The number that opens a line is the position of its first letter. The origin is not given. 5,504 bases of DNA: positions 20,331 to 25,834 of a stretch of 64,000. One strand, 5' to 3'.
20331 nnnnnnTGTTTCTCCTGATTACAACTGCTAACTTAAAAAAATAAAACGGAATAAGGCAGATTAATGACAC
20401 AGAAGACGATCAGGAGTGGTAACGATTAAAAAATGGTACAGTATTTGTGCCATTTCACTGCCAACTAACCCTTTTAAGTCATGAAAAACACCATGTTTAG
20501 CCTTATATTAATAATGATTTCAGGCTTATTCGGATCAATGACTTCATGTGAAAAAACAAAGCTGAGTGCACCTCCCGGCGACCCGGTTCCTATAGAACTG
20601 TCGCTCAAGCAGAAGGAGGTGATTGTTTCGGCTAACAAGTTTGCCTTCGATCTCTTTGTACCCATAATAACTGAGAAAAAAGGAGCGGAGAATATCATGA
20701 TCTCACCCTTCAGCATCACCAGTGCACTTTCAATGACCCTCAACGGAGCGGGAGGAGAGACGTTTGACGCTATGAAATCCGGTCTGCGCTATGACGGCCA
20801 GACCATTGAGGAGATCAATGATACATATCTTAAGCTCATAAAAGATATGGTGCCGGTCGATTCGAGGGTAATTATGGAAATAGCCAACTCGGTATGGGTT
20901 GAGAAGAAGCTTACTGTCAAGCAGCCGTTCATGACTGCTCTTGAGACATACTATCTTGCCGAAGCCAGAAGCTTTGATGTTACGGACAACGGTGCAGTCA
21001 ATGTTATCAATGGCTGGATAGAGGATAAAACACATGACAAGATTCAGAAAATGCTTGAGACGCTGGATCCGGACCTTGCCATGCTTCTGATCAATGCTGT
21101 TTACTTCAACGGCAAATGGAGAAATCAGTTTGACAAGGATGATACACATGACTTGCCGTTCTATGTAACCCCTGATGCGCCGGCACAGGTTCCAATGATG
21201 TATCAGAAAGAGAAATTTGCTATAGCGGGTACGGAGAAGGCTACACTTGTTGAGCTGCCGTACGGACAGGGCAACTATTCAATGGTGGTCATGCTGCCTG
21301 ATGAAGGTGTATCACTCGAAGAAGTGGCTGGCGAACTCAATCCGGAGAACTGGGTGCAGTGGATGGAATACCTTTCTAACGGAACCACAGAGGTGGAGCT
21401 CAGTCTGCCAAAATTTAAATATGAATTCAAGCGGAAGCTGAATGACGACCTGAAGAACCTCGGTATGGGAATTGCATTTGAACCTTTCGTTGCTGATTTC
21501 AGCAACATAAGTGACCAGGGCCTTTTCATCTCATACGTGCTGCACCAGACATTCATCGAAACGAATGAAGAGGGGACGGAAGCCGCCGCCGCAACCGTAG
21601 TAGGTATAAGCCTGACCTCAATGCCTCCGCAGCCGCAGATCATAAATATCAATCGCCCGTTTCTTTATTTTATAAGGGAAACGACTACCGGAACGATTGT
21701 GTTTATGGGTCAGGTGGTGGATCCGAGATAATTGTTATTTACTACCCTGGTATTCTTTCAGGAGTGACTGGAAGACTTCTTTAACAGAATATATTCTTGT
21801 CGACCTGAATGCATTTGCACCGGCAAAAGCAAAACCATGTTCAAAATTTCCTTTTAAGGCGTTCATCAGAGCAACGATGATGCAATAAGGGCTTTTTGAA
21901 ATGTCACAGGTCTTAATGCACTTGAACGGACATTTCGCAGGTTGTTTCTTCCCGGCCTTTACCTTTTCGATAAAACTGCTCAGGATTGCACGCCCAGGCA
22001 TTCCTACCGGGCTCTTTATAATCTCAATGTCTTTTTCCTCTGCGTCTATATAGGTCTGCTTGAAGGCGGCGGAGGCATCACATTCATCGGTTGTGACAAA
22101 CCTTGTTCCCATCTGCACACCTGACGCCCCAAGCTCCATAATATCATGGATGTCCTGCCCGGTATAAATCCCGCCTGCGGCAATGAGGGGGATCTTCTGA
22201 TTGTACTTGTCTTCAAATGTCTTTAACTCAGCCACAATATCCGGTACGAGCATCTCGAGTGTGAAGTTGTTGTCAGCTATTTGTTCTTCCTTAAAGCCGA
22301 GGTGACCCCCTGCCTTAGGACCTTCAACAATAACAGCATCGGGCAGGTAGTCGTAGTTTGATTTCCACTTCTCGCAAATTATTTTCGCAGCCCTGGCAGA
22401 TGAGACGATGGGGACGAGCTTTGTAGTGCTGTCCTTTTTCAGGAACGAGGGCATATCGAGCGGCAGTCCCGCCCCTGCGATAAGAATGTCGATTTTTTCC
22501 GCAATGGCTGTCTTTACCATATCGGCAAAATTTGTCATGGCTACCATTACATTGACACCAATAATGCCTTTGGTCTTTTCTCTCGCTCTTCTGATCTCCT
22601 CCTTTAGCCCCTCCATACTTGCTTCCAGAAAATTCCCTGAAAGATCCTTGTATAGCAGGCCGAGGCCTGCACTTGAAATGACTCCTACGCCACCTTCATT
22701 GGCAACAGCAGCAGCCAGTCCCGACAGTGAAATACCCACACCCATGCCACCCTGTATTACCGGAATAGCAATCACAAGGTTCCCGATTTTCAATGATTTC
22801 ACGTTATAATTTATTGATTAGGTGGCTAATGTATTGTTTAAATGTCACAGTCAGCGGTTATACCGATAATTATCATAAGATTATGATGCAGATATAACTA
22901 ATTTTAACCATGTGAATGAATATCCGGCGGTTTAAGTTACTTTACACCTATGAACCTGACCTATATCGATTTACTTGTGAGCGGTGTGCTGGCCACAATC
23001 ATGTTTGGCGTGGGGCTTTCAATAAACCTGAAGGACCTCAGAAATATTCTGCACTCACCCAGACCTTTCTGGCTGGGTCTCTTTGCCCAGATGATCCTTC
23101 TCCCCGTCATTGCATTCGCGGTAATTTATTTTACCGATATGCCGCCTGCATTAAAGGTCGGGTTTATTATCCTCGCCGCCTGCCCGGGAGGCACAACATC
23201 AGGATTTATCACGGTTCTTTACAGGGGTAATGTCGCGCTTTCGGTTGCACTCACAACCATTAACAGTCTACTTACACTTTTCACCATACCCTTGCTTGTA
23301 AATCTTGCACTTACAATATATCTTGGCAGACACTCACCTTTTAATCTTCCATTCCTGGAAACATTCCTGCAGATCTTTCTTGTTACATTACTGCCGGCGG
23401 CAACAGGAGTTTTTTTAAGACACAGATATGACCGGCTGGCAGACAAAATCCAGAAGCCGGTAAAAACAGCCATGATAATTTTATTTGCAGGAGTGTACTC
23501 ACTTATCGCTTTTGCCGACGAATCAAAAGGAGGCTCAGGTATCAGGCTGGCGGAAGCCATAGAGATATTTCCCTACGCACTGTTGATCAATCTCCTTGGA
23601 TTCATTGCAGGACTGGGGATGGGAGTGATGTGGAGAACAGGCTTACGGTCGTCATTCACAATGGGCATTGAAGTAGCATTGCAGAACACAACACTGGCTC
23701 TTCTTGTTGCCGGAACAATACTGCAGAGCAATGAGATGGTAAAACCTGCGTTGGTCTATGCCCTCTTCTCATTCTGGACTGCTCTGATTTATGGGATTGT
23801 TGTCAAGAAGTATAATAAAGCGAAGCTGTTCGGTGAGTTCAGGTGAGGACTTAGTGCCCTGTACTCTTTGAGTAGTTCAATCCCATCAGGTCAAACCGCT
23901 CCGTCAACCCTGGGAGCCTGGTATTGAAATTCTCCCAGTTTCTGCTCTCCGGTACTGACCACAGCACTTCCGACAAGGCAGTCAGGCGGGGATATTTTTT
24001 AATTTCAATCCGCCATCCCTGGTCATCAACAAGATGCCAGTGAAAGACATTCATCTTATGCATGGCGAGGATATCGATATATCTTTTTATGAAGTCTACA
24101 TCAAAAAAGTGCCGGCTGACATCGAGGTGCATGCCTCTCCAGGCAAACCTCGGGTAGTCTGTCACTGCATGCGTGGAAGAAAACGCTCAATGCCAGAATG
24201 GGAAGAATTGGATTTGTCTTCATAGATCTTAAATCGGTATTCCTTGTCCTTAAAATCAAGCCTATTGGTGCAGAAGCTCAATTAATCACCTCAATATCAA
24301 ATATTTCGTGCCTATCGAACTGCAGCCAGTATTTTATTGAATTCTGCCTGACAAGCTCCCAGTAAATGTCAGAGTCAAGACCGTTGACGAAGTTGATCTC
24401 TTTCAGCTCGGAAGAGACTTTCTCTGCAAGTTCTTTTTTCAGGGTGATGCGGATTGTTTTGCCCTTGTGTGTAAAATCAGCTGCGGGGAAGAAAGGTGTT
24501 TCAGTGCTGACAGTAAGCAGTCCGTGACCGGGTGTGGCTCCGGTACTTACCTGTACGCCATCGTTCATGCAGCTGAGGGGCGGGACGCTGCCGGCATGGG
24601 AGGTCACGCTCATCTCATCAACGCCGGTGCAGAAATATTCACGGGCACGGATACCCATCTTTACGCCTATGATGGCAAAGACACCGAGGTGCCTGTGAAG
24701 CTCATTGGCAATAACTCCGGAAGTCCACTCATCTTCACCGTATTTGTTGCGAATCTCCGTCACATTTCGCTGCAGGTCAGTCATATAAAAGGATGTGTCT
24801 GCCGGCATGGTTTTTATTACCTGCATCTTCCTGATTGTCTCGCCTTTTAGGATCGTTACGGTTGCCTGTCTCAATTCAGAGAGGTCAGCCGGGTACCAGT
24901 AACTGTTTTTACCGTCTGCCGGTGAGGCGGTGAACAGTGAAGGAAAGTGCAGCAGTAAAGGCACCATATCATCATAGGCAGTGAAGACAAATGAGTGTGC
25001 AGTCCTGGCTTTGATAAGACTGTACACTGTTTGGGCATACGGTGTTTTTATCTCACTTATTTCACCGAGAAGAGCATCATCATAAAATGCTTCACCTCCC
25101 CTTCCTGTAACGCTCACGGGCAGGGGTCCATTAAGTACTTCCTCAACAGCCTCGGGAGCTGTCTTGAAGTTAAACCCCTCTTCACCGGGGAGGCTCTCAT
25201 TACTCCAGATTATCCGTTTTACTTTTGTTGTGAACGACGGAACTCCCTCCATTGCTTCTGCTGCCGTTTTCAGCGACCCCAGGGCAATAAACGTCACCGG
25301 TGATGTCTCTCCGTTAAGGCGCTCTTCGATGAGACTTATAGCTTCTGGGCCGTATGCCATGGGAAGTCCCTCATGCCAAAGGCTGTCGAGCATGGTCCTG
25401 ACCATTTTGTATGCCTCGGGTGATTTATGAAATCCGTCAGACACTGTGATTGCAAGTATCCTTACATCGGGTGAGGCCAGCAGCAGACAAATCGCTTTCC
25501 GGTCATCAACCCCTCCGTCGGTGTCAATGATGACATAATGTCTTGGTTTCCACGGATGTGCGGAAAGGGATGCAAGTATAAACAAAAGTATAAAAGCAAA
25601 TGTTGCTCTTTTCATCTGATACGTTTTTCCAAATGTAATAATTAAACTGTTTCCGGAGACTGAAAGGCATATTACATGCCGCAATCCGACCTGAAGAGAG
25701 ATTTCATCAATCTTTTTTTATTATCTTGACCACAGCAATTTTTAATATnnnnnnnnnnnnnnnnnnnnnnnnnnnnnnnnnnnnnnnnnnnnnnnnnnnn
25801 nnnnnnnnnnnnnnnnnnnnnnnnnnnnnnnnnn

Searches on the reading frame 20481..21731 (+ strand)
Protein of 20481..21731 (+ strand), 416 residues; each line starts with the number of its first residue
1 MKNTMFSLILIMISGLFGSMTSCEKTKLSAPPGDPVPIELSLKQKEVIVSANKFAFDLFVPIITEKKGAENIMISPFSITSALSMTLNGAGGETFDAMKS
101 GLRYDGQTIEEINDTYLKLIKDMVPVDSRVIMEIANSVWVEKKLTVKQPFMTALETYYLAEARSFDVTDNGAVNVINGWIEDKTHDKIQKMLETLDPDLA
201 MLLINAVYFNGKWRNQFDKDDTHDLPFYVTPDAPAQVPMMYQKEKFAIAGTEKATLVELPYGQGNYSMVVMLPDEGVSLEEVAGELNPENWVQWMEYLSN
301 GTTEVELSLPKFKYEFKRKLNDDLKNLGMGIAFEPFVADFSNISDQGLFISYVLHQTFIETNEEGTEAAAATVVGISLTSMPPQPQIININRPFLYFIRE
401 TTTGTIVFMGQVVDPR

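Call 67: search_protein_families(library=pfam, proteins=[window:20481-21731:+], max_evalue=0.00001)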
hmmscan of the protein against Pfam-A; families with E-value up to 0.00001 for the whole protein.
window:20481-21731:+ (416 aa): 1 family
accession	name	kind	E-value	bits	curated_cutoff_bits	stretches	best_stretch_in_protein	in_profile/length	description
PF00079.25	Serpin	-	4.6e-115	385.2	27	1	51-415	3-370/370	Serpin (serine protease inhibitor)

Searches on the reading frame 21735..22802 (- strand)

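Call 67: search_protein_families(library=pfam, proteins=[window:21735-22802:-], max_evalue=0.00001)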
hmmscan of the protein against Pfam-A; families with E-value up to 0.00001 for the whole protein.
window:21735-22802:- (355 aa): 3 families
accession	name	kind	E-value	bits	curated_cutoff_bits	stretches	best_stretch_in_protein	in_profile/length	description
PF03060.21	NMO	-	3.9e-61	207.7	28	2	94-350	104-331/331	Nitronate monooxygenase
PF01180.27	DHO_dh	-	2.7e-08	33.8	27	1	191-239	228-276/291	Dihydroorotate dehydrogenase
PF00478.31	IMPDH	-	8.9e-07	28.7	25.6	0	186-248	190-252/345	IMP dehydrogenase / GMP reductase domain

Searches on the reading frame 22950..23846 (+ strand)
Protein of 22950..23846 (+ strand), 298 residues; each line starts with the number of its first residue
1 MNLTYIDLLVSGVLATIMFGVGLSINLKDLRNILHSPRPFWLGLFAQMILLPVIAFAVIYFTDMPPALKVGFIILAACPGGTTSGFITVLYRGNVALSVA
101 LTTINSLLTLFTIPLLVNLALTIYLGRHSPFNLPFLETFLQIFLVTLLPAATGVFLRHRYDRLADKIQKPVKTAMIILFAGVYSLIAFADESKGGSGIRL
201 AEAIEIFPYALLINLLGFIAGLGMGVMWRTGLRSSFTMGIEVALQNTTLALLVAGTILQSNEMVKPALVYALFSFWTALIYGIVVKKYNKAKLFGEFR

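Call 67: search_protein_families(library=pfam, proteins=[window:22950-23846:+], max_evalue=0.00001)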
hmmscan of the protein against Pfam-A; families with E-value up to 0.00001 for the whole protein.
window:22950-23846:+ (298 aa): 3 families
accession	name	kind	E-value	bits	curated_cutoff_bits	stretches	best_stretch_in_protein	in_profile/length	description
PF01758.21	SBF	-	2.9e-31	109.1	24.3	1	13-188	3-183/191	Sodium Bile acid symporter family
PF13593.11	SBF_like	-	1.2e-12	48.2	25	1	15-243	38-265/313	SBF-like CPA transporter family (DUF4137)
PF03547.23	Mem_trans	-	2.2e-06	27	25.7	1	6-116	233-342/343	Membrane transport protein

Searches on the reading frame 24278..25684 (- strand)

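Call 67: search_protein_families(library=pfam, proteins=[window:24278-25684:-], max_evalue=0.00001)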
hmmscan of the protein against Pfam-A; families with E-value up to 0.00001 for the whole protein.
window:24278-25684:- (468 aa): 2 families
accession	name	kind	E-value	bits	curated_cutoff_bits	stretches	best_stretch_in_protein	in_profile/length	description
PF01156.24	IU_nuc_hydro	-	5e-15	56.4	34.2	1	51-113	1-62/297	Inosine-uridine preferring nucleoside hydrolase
PF02663.19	FmdE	-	7.6e-13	49.1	22.9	1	329-462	1-132/133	FmdE, Molybdenum formylmethanofuran dehydrogenase operon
